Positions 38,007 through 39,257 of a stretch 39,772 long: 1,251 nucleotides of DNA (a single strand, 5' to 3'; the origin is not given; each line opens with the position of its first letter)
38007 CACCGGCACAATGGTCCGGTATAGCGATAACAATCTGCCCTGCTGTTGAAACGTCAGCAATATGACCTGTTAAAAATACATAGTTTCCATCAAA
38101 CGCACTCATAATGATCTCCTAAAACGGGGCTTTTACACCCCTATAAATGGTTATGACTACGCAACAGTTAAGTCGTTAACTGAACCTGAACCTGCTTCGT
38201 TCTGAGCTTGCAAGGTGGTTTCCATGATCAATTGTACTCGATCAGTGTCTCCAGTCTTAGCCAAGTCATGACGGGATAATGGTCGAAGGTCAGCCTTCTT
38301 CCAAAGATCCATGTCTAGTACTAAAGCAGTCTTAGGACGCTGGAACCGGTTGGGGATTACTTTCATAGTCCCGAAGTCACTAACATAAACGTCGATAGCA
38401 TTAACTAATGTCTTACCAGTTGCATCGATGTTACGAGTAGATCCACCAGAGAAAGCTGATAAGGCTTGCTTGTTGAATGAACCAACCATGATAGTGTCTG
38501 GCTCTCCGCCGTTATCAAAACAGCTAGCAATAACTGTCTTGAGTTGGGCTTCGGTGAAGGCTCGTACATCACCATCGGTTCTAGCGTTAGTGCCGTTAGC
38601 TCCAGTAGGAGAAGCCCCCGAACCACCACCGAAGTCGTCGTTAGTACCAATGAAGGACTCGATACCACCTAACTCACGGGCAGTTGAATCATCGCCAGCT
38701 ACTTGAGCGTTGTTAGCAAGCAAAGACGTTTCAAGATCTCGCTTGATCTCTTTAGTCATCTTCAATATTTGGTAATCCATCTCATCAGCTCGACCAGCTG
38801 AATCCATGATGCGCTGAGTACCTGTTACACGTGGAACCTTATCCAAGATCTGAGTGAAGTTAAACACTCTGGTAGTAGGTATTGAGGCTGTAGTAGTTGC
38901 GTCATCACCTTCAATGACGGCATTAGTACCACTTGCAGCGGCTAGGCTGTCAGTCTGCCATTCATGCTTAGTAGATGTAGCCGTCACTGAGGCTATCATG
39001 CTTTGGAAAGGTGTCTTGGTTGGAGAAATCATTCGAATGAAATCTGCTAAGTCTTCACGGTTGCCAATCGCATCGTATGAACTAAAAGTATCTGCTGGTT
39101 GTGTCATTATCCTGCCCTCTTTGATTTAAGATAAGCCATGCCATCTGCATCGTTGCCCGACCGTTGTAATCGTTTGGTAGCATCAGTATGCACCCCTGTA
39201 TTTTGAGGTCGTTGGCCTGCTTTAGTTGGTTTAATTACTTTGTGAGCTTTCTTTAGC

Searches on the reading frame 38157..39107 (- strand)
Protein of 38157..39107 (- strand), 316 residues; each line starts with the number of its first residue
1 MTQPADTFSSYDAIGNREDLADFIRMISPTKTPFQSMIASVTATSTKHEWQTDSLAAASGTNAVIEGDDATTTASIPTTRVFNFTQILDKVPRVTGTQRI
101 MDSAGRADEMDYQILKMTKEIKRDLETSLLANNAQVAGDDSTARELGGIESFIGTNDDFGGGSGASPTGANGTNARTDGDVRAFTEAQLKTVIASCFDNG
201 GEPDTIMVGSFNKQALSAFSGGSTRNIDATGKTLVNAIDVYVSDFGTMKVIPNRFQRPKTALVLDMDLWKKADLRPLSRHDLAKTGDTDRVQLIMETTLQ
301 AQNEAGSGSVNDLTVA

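Call 75: search_protein_families(library=pfam, proteins=[window:38157-39107:-], max_evalue=0.01)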
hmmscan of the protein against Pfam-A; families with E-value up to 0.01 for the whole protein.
window:38157-39107:- (316 aa): 1 family
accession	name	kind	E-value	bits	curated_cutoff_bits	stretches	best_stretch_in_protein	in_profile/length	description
PF17236.8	SU10_MCP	-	2.7e-95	319.7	24.1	1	10-314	4-292/292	SU10 major capsid protein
